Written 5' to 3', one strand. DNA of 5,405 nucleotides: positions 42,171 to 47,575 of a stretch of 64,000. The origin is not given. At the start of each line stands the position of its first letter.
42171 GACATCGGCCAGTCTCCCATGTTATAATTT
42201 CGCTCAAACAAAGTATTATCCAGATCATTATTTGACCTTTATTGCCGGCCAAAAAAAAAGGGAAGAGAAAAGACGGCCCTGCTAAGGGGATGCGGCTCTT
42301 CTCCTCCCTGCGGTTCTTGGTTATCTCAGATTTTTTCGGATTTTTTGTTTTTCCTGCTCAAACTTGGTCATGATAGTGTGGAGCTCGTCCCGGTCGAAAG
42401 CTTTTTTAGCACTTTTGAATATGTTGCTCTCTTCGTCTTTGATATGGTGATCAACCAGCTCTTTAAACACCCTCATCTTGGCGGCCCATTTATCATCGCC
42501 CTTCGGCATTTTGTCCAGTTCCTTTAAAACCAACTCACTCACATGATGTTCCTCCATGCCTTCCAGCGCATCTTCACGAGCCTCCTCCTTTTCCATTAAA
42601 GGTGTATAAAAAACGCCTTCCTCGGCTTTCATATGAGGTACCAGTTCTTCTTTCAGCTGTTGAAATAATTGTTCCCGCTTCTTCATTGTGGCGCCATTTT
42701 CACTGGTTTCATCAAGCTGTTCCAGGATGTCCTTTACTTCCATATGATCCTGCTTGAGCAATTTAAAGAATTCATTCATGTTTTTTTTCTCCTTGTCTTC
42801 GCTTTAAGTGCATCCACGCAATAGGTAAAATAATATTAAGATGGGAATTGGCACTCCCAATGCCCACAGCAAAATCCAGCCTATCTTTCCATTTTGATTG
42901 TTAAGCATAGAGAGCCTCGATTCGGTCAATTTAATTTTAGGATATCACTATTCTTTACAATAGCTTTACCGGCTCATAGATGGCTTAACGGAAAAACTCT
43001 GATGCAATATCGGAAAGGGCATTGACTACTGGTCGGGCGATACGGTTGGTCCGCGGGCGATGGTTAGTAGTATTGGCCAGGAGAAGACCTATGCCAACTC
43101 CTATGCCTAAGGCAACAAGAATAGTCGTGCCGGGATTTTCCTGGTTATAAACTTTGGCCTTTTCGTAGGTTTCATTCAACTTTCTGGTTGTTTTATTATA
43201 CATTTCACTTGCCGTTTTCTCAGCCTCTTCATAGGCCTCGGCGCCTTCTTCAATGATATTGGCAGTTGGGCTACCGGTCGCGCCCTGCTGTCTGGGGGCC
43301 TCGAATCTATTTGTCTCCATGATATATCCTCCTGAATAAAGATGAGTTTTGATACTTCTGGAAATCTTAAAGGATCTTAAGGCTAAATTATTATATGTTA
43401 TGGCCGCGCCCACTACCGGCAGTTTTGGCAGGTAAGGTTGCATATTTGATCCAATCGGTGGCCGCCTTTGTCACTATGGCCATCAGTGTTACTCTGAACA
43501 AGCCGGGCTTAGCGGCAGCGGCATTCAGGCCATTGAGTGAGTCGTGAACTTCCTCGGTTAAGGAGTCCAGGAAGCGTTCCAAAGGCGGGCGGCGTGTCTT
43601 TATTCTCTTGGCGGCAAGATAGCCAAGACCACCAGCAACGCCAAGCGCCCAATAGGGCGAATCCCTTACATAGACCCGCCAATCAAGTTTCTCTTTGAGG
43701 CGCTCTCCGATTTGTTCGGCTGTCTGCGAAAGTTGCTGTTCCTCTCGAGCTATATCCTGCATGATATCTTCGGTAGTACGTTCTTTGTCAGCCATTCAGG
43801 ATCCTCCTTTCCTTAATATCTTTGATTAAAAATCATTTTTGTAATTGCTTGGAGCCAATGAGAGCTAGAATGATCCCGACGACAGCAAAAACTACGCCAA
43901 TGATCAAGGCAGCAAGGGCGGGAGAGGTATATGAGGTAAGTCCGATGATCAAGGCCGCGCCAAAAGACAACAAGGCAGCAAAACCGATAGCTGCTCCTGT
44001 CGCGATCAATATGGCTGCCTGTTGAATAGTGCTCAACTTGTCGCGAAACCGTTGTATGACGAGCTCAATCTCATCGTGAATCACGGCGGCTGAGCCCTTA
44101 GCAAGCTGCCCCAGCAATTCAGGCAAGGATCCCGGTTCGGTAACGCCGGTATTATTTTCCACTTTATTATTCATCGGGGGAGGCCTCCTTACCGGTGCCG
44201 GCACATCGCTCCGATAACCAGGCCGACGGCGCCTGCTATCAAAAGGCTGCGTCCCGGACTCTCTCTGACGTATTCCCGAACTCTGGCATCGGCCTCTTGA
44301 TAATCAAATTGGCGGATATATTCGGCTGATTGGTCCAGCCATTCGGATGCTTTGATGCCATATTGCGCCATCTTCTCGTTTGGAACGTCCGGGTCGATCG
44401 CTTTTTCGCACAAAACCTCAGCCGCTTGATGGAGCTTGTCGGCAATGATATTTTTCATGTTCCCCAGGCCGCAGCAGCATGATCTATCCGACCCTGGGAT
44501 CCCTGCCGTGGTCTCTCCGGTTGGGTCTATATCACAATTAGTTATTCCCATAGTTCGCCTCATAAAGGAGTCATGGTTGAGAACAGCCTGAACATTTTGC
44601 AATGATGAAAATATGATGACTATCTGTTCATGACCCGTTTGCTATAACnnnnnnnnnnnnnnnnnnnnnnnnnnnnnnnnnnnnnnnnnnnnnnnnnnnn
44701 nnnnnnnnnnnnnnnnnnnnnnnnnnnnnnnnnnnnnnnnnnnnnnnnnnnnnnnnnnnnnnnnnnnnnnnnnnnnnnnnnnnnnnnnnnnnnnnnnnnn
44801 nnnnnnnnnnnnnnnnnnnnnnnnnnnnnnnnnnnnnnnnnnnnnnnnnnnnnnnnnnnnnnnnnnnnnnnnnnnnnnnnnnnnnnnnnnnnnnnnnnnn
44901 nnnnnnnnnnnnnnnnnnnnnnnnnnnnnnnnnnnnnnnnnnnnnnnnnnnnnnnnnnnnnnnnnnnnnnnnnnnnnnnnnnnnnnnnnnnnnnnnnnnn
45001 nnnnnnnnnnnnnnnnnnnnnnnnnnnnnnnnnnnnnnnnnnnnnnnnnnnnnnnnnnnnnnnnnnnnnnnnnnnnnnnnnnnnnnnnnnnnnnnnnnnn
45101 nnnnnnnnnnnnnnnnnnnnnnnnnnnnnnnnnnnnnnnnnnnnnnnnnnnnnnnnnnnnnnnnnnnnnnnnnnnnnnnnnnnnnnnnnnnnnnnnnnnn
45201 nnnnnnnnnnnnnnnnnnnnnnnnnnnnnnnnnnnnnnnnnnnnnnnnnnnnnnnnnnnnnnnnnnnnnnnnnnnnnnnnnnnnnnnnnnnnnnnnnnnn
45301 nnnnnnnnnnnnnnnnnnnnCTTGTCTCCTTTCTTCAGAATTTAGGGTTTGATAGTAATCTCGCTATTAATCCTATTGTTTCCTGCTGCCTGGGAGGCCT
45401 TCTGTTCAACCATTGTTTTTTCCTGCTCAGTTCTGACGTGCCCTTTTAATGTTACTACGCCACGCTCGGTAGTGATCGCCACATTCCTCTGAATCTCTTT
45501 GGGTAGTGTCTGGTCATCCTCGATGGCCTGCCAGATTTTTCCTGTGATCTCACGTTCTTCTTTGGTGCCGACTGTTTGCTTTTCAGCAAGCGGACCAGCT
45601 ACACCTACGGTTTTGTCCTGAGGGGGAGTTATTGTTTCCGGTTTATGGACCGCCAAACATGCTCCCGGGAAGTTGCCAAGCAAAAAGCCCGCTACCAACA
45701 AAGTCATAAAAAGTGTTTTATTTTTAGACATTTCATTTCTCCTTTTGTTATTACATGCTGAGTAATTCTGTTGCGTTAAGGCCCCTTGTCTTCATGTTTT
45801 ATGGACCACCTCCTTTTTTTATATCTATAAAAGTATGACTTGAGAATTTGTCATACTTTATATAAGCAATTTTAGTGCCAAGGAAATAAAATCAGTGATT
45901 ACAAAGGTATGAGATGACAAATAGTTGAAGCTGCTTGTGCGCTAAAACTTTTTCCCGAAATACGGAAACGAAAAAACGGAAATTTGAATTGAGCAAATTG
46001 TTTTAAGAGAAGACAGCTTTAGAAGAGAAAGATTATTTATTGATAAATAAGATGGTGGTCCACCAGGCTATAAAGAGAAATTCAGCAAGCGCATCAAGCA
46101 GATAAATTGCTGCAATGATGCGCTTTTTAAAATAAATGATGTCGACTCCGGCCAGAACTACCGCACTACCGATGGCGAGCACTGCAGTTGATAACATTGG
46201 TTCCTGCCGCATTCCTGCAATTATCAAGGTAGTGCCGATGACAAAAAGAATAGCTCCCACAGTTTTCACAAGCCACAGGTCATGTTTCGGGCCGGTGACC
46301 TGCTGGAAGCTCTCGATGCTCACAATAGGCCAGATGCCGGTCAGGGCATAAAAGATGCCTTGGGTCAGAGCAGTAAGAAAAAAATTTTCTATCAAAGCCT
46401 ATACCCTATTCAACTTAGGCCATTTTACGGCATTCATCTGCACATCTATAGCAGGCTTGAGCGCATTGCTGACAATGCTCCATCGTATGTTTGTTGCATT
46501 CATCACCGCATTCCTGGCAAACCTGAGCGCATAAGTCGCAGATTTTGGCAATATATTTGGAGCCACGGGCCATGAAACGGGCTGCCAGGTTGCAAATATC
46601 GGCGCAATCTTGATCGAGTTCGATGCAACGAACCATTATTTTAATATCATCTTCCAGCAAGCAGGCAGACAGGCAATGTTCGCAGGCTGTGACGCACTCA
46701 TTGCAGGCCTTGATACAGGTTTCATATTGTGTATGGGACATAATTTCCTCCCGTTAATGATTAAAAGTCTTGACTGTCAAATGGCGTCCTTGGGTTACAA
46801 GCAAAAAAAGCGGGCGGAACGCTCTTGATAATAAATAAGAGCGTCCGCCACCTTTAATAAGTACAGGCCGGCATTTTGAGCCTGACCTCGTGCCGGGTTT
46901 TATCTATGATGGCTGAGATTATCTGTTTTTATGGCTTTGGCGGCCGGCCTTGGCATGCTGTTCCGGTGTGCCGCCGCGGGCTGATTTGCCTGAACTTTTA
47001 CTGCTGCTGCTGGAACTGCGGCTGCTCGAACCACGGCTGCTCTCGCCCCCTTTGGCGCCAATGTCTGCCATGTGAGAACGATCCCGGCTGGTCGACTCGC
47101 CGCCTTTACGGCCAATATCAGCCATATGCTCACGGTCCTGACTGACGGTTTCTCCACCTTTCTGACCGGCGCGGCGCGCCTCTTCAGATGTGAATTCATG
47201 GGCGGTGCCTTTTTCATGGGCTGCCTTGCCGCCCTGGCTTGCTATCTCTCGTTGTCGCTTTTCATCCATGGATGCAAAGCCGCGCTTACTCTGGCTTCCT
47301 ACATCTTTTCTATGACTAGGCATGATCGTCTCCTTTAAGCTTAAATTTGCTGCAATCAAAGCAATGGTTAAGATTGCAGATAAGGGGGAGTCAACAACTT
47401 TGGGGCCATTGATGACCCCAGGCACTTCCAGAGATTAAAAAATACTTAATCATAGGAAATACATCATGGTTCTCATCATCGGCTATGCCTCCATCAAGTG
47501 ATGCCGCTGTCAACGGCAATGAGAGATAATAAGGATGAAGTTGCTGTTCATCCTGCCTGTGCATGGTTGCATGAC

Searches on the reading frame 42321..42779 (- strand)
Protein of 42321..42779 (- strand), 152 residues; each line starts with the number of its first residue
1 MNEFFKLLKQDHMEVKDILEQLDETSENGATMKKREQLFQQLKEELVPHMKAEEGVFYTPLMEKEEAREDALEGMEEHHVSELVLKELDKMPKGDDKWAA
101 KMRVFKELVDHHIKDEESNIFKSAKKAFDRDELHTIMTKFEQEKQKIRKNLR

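Call 11: search_protein_families(library=pfam, proteins=[window:42321-42779:-], max_evalue=0.01)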
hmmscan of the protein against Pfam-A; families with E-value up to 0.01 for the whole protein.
window:42321-42779:- (152 aa): 1 family
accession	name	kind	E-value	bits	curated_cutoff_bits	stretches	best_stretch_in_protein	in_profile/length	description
PF01814.28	Hemerythrin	-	1.1e-16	61.9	25.3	1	6-122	4-125/127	Hemerythrin HHE cation binding domain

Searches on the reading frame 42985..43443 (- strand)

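Call 11: search_protein_families(library=pfam, proteins=[window:42985-43443:-], max_evalue=0.01)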
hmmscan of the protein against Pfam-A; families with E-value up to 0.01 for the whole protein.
window:42985-43443:- (152 aa): 1 family
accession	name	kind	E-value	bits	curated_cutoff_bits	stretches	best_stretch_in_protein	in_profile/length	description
PF19029.5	DUF883_C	-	0.0076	16.3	27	0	96-123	1-28/30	DUF883 C-terminal glycine zipper region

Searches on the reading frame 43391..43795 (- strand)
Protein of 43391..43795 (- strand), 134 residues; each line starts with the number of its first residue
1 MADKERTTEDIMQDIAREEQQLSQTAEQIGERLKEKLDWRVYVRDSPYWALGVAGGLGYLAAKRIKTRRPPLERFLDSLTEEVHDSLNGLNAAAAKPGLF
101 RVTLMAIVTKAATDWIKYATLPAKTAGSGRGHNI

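Call 11: search_protein_families(library=pfam, proteins=[window:43391-43795:-], max_evalue=0.01)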
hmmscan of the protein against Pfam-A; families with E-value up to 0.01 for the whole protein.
window:43391-43795:- (134 aa): 1 family
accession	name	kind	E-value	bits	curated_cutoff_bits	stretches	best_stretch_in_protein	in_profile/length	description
PF19029.5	DUF883_C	-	0.00041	20.4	27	1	41-61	3-23/30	DUF883 C-terminal glycine zipper region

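Call 89: search_protein_families(library=ncbifam, proteins=[window:43391-43795:-], max_evalue=0.01)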
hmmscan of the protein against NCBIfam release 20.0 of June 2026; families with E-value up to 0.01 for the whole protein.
window:43391-43795:- (134 aa): 0 families

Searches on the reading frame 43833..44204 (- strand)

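Call 11: search_protein_families(library=pfam, proteins=[window:43833-44204:-], max_evalue=0.01)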
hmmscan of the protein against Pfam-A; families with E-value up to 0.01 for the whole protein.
window:43833-44204:- (123 aa): 1 family
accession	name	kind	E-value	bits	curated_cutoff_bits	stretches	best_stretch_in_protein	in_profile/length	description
PF07332.16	Phage_holin_3_6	-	2e-14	54.1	28.4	1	29-123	2-96/116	Putative Actinobacterial Holin-X, holin superfamily III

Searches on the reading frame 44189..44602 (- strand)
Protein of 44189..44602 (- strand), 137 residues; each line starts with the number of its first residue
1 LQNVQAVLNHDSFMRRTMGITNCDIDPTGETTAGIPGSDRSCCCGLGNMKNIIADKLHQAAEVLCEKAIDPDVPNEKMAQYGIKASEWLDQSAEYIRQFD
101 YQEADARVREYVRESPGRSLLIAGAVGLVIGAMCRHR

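Call 11: search_protein_families(library=pfam, proteins=[window:44189-44602:-], max_evalue=0.01)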
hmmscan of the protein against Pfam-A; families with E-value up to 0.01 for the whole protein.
window:44189-44602:- (137 aa): 1 family
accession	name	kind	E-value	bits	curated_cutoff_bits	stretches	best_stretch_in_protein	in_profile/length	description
PF19029.5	DUF883_C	-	0.00025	21.1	27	1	109-132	2-25/30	DUF883 C-terminal glycine zipper region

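Call 89: search_protein_families(library=ncbifam, proteins=[window:44189-44551:-], max_evalue=0.01)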
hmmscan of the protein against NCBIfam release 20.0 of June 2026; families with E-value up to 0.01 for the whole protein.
window:44189-44551:- (120 aa): 0 families

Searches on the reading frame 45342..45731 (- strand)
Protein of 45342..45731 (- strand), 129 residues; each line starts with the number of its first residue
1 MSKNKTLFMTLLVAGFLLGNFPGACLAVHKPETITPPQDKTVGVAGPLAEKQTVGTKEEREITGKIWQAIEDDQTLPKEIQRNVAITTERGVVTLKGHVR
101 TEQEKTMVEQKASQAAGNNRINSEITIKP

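Call 11: search_protein_families(library=pfam, proteins=[window:45342-45731:-], max_evalue=0.01)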
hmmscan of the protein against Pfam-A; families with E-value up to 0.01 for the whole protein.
window:45342-45731:- (129 aa): 1 family
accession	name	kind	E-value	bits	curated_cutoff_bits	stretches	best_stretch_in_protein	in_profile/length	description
PF04972.22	BON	-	2.8e-11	44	27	1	60-129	3-69/69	BON domain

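Call 13: find_encoding_contigs(protein=window:45342-45731:-, flank=10000, max_places=10)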
Protein window:45342-45731:- (129 aa): 6 contigs read that carry it; 4 places shown.
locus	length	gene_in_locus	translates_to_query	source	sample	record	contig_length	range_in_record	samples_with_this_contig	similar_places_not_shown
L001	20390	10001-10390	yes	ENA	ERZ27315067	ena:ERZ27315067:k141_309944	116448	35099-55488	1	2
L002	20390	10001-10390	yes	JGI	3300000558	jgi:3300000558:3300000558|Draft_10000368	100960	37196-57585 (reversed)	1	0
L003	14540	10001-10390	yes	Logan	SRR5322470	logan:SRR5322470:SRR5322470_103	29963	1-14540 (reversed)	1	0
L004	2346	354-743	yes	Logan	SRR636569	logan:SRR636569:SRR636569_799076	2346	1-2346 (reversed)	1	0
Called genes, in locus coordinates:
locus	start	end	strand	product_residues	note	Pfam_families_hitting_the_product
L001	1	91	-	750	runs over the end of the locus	PF14814:UB2H, PF00912:Transgly, PF00905:Transpeptidase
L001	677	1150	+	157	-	PF09699:Paired_CXXCH_1 (faint), PF14537:Cytochrom_c3_2 (weak)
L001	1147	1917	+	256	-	PF00037:Fer4 (weak), PF12797:Fer4_2 (weak), PF12838:Fer4_7, PF13183:Fer4_8 (weak), PF13247:Fer4_11, PF13187:Fer4_9 (weak), PF13237:Fer4_10 (weak), PF12797:Fer4_2 (weak), +8 more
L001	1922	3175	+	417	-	PF03916:NrfD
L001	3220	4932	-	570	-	PF08269:dCache_2, PF17200:sCache_2, PF17201:Cache_3-Cache_2, PF08448:PAS_4, PF00990:GGDEF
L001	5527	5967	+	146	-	-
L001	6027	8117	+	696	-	PF00199:Catalase, PF06628:Catalase-rel, PF18011:Catalase_C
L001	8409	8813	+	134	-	PF10685:KGG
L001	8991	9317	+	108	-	-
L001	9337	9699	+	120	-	-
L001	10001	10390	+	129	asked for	PF04972:BON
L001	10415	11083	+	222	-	PF11181:YflT (faint), PF11821:ActD (faint)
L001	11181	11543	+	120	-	-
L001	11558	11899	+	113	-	PF07332:Phage_holin_3_6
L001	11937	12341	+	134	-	-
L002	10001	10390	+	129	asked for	PF04972:BON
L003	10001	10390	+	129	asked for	PF04972:BON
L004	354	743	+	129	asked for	PF04972:BON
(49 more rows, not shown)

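Call 26: find_homologous_proteins(query=window:45342-45731:-, max_evalue=1e-10)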
Query window:45342-45731:- (129 aa): 7 proteins with E <= 1e-10 among 30 candidates.
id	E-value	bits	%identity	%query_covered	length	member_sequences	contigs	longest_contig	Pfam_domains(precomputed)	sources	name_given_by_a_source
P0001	1.9e-77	275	100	100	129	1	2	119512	PF04972.23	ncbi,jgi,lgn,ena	-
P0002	8.5e-71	253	91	100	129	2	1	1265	PF04972.23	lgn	-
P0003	7.7e-70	250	91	100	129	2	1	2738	PF04972.23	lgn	-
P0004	1.0e-64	234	86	100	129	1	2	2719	PF04972.23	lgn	-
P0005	3.4e-63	229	83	100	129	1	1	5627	PF04972.23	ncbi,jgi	-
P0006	3.9e-63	229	82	100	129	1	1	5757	PF04972.23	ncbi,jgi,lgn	-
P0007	8.4e-58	211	77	100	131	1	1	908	PF04972.23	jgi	jgi:osmotically-inducible protein OsmY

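Call 27: find_encoding_contigs(protein=P0005, flank=6000, max_places=3)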
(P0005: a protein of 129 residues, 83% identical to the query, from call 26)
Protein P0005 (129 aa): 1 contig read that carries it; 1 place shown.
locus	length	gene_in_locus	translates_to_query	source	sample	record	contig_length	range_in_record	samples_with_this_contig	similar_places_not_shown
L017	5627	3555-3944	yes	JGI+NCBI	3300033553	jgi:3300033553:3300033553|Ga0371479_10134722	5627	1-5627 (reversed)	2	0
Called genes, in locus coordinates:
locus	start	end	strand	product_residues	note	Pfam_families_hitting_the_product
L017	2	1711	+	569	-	?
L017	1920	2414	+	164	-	PF10685:KGG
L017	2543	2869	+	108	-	-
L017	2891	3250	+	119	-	-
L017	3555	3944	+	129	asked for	PF04972:BON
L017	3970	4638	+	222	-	PF11181:YflT (faint)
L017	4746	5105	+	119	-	-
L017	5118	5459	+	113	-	PF07332:Phage_holin_3_6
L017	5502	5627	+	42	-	?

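Call 28: find_encoding_contigs(protein=P0006, flank=6000, max_places=3)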
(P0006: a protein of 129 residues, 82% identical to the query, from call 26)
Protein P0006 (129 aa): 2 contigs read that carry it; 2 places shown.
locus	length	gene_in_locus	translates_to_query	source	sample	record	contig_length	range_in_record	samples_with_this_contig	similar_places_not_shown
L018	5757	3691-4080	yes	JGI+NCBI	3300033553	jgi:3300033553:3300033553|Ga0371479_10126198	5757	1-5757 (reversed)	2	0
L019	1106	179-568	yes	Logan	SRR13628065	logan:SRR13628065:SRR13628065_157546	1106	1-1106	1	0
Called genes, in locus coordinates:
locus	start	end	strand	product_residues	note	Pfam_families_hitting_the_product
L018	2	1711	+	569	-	?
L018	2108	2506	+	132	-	PF10685:KGG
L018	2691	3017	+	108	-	-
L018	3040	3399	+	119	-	-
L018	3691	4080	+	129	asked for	PF04972:BON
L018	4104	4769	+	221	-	PF11181:YflT (faint), PF11821:ActD (faint)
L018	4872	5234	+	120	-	-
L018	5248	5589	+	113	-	PF07332:Phage_holin_3_6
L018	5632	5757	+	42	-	?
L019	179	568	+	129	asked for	PF04972:BON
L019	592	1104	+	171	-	?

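Call 29: find_encoding_contigs(protein=P0007, flank=6000, max_places=3)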
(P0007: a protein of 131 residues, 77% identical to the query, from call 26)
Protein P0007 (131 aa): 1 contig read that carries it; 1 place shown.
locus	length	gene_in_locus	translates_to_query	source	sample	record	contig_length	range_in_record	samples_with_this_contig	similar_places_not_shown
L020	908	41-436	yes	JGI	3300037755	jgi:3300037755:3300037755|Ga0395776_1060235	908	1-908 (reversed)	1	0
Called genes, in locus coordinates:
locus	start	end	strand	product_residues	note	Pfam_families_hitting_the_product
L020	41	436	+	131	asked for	PF04972:BON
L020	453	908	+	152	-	?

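Call 30: find_encoding_contigs(protein=P0004, flank=6000, max_places=3)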
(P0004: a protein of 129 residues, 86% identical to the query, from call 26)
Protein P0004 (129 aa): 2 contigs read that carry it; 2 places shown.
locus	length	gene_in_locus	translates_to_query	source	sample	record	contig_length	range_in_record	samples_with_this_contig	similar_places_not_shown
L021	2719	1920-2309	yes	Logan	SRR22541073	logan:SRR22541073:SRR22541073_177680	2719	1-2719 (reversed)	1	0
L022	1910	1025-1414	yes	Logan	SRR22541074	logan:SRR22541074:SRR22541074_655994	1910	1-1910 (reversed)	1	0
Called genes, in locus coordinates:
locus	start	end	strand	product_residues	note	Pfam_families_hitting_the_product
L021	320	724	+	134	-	-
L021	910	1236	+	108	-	-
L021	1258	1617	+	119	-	-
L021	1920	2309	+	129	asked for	PF04972:BON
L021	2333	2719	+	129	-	?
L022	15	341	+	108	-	-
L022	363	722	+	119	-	-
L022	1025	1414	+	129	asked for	PF04972:BON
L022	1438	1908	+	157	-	?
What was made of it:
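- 42321..45731 (-): Operon 1 downstream of P1. In order: BON (45731-45342), YflT/DUF3341-like (45317-44649), DUF883-like tail-anchored proteins (44551-44189, 43795-43391, 43320-42985), holin-X-like membrane protein (about 44174-43833), a 34-aa membrane peptide (42908-42804), and hemerythrin (42779-42321). Gene calls and synteny in calls 13, 27, 28, 30.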

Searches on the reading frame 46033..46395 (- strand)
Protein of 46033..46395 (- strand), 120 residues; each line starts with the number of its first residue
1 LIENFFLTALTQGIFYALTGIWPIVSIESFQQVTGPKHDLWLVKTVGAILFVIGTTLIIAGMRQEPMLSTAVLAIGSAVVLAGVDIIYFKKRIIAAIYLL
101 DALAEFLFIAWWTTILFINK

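Call 11: search_protein_families(library=pfam, proteins=[window:46033-46395:-], max_evalue=0.01)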
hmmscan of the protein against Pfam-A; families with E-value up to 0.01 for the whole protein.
window:46033-46395:- (120 aa): 1 family
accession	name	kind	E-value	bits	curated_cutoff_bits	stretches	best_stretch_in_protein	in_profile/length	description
PF15746.10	TMEM215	-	0.0034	17.3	27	1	42-92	12-62/225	TMEM215 family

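Call 89: search_protein_families(library=ncbifam, proteins=[window:46033-46395:-], max_evalue=0.01)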
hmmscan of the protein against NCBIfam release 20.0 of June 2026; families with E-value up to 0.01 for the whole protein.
window:46033-46395:- (120 aa): 1 family
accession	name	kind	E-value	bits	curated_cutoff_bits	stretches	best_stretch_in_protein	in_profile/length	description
NF041877.1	EPS_EpsZ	equivalog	0.0089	14.7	800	1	36-115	37-117/459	exopolysaccharide biosynthesis polyisoprenyl-phosphate hexose-1-phosphate transferase EpsZ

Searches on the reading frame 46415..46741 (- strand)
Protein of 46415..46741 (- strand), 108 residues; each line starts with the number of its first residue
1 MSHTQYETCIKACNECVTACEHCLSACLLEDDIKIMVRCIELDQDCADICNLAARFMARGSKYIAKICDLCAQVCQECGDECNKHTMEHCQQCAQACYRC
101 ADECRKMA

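Call 89: search_protein_families(library=ncbifam, proteins=[window:46415-46741:-], max_evalue=0.01)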
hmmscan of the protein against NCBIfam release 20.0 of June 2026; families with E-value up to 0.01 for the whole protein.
window:46415-46741:- (108 aa): 1 family
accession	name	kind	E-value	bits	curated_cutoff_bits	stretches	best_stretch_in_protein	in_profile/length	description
TIGR04401.1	TAT_Cys_rich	subfamily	1.2e-11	45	100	1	4-107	44-151/151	Csp1 family four helix bundle copper storage protein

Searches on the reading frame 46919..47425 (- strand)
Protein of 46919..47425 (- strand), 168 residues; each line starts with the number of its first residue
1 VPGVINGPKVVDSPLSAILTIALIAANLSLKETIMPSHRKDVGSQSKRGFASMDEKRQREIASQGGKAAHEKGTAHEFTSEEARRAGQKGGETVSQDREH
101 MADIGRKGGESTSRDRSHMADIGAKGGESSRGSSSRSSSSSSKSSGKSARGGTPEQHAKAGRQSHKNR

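Call 11: search_protein_families(library=pfam, proteins=[window:46919-47425:-], max_evalue=0.01)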
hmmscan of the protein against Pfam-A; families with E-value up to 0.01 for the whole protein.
window:46919-47425:- (168 aa): 1 family
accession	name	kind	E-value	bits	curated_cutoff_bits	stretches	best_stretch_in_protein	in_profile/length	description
PF10685.14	KGG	-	2.7e-13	50.3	20.4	1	49-70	1-22/22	Stress-induced bacterial acidophilic repeat motif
